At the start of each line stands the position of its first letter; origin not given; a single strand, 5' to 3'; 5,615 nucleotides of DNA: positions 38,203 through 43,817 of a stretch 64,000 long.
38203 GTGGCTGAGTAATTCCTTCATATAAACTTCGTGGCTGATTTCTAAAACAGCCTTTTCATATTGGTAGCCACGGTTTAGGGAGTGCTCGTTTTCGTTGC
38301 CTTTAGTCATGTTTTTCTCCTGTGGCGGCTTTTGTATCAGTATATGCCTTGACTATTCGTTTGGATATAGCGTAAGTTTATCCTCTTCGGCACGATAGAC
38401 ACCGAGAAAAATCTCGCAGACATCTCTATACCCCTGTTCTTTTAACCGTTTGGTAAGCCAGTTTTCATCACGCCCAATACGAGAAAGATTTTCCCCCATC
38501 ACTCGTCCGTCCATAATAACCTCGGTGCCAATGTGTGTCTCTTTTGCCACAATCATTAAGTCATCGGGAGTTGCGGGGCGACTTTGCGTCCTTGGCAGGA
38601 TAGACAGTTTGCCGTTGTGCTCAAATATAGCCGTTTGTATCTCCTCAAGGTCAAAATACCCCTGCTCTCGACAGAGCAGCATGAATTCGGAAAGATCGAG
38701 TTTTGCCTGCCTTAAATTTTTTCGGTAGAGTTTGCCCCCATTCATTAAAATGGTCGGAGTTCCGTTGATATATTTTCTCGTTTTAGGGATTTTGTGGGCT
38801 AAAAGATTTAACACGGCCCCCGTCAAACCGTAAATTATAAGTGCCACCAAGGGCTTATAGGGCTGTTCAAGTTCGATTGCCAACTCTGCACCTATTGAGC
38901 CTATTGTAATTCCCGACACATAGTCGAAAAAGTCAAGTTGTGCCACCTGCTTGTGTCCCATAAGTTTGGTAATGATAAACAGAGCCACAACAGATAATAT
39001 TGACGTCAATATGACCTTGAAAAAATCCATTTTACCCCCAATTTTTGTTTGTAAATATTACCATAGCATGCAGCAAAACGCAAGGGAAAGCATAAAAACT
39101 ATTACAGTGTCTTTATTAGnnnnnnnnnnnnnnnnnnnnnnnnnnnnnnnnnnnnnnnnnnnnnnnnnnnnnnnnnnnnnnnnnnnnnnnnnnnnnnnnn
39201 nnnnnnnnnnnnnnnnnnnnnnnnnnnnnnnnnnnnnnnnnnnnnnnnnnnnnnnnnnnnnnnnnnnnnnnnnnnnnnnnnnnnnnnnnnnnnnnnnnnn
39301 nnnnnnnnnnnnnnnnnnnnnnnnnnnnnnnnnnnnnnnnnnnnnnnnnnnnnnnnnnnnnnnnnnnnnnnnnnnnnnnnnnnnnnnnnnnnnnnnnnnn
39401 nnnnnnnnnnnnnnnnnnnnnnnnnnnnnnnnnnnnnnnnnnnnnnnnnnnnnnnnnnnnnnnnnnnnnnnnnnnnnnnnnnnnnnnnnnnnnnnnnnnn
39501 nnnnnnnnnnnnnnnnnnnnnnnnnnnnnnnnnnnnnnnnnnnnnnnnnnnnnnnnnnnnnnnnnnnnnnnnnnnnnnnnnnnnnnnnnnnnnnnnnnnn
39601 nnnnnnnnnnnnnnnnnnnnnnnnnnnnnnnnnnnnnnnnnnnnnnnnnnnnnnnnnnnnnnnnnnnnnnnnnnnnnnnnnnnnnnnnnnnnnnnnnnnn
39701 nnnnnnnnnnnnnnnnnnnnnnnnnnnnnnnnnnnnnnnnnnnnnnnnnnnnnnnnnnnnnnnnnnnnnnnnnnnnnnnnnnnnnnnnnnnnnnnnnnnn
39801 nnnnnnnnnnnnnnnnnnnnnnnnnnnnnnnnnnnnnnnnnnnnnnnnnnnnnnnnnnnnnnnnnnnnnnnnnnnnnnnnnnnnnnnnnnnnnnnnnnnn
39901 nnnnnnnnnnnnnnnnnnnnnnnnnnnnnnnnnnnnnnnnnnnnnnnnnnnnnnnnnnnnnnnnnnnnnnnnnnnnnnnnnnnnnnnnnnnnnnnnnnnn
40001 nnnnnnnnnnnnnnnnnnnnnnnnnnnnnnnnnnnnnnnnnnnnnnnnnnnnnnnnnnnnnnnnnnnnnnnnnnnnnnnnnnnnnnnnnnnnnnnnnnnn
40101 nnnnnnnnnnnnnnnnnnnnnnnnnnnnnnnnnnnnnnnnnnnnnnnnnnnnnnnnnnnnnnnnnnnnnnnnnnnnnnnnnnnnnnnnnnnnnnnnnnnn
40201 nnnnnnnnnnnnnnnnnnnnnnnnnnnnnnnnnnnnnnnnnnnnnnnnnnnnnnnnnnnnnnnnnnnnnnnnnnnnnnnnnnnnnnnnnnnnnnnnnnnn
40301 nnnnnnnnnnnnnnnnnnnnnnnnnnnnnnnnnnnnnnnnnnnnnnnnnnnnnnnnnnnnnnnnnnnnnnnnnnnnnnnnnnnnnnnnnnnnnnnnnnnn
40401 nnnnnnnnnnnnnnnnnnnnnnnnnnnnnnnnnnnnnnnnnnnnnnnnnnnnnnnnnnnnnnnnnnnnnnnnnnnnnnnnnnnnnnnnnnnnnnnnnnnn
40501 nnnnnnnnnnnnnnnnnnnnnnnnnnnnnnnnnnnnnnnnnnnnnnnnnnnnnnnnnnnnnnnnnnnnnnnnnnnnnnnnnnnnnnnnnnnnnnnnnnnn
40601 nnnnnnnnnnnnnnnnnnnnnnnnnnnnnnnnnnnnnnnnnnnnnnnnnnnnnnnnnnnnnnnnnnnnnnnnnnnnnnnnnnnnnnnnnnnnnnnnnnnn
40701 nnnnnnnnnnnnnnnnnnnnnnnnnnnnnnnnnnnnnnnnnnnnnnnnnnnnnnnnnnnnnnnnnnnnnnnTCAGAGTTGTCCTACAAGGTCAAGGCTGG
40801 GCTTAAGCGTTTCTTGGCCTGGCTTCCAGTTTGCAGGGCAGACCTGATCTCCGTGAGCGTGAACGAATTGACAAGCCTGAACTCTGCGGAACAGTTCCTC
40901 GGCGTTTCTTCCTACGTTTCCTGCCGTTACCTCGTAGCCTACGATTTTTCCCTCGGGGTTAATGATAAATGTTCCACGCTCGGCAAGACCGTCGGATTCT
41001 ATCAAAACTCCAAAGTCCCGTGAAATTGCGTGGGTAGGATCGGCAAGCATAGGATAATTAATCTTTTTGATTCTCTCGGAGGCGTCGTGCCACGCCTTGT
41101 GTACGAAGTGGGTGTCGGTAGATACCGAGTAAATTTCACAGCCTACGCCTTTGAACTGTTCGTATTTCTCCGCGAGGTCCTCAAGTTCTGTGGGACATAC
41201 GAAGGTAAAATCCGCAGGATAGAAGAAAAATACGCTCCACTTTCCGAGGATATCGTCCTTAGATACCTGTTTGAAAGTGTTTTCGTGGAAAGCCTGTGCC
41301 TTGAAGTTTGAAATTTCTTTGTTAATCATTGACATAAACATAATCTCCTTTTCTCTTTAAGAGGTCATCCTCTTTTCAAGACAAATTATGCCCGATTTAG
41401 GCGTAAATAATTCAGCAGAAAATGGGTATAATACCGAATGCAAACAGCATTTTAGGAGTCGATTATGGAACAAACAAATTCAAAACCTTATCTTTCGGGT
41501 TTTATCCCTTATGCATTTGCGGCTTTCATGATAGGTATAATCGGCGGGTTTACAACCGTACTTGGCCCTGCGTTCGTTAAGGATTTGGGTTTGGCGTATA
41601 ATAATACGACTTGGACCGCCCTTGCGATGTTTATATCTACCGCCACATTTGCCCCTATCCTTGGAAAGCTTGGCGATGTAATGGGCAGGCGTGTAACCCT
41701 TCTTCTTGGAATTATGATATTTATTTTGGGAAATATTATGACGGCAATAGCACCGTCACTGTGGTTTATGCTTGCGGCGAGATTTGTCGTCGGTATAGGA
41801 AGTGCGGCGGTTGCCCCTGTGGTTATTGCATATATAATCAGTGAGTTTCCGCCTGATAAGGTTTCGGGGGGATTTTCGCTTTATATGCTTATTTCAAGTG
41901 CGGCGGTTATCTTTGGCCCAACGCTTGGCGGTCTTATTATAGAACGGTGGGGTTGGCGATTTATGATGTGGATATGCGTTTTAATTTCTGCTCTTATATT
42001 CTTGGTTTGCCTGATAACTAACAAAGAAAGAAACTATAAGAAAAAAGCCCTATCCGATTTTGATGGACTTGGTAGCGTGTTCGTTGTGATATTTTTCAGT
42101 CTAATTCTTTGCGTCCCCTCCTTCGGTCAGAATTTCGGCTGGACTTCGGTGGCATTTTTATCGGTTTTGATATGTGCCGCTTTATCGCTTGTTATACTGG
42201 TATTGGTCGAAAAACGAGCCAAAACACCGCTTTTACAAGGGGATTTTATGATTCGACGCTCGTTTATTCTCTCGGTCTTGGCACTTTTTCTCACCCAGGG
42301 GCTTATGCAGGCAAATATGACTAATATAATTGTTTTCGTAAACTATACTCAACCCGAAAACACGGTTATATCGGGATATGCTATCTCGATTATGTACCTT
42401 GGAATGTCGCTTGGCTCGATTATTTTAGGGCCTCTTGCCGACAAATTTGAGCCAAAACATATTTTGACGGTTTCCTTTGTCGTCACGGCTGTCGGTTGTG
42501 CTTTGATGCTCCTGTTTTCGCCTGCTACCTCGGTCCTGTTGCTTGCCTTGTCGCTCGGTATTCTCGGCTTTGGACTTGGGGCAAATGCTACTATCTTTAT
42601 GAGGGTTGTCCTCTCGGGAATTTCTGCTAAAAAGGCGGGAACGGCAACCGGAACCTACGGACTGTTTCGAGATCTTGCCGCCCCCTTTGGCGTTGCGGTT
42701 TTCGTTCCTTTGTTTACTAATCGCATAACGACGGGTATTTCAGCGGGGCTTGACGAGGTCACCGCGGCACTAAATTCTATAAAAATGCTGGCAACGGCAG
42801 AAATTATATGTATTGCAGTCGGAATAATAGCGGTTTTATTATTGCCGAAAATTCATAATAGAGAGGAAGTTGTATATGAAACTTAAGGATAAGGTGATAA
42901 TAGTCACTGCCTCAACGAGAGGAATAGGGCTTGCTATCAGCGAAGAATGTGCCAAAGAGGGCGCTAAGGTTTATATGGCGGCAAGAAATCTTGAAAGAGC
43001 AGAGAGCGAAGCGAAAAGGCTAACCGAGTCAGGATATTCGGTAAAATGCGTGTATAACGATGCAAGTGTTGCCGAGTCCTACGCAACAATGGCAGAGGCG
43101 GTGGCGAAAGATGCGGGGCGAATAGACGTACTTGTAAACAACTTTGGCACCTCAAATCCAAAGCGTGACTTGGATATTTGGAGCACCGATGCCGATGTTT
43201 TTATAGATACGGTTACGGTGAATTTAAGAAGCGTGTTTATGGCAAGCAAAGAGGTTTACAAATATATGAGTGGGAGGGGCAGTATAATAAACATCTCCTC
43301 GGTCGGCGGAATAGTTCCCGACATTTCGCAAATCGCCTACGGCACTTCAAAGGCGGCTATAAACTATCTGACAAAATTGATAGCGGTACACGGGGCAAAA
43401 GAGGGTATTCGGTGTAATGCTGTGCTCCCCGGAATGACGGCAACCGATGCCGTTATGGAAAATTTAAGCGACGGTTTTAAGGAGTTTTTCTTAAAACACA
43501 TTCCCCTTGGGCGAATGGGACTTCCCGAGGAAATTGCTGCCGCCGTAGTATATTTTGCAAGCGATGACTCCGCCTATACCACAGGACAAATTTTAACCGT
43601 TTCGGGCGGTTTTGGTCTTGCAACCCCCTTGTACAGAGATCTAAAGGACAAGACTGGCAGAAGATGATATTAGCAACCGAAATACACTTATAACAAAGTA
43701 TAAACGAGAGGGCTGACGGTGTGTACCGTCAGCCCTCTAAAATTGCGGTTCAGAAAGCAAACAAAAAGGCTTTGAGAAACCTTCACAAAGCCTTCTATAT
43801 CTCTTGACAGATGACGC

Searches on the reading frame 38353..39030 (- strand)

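Call 10: search_protein_families(library=pfam, proteins=[window:38353-39030:-], max_evalue=0.001)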
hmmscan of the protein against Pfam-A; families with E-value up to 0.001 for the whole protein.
window:38353-39030:- (225 aa): 1 family
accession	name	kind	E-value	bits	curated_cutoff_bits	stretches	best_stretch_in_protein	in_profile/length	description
PF04239.17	DUF421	-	2.1e-37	127.9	23.6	1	80-212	2-128/129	YetF C-terminal domain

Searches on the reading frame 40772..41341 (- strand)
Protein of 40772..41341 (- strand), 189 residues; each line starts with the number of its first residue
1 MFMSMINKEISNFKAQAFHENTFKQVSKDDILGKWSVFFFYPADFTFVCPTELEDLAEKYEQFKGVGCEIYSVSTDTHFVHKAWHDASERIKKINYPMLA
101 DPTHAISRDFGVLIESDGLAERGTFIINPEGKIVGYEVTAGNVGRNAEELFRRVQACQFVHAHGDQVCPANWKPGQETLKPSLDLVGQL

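Call 10: search_protein_families(library=pfam, proteins=[window:40772-41341:-], max_evalue=0.001)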
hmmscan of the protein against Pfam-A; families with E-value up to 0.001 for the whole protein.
window:40772-41341:- (189 aa): 4 families
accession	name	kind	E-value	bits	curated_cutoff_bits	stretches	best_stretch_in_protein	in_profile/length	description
PF00578.27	AhpC-TSA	-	1.4e-38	132.1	26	1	6-134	1-122/124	AhpC/TSA family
PF08534.16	Redoxin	-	5.5e-15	55.9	26.6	1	20-142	13-137/148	Redoxin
PF10417.14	1-cysPrx_C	-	4.7e-09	36.5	21.1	1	156-184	1-32/41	C-terminal domain of 1-Cys peroxiredoxin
PF02630.20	SCO1-SenC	-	7e-05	23.2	22.8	0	22-67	10-55/134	SCO1/SenC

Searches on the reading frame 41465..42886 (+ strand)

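Call 10: search_protein_families(library=pfam, proteins=[window:41465-42886:+], max_evalue=0.001)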
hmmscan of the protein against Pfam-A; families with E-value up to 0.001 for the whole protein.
window:41465-42886:+ (473 aa): 3 families
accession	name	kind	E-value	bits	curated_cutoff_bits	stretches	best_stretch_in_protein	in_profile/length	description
PF07690.21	MFS_1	-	4.7e-47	161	33.4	2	17-195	2-183/347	Major Facilitator Superfamily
PF00083.30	Sugar_tr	-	5.1e-16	59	22.3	2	23-183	16-189/452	Sugar (and other) transporter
PF13347.12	MFS_2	-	4e-05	22.8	27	0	147-206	151-221/427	MFS/sugar transport protein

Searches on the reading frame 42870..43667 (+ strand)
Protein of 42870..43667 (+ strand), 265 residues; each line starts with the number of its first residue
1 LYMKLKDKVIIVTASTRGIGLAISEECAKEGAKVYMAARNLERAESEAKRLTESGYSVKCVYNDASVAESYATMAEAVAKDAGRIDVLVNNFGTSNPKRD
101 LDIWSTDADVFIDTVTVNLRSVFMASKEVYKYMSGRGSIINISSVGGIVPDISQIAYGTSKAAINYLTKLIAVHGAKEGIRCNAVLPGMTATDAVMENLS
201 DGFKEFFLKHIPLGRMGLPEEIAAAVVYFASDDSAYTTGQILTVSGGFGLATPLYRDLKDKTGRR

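Call 10: search_protein_families(library=pfam, proteins=[window:42870-43667:+], max_evalue=0.001)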
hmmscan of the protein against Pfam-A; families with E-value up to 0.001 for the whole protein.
window:42870-43667:+ (265 aa): 3 families
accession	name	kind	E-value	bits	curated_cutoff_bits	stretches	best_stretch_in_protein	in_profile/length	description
PF13561.12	adh_short_C2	-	3.4e-57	194.2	27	1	14-248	3-235/236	Enoyl-(Acyl carrier protein) reductase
PF00106.31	adh_short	-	1.7e-45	155.4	26.6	1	8-198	1-190/195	short chain dehydrogenase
PF08659.16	KR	-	0.00013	22.4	22.6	1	10-93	3-90/180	KR domain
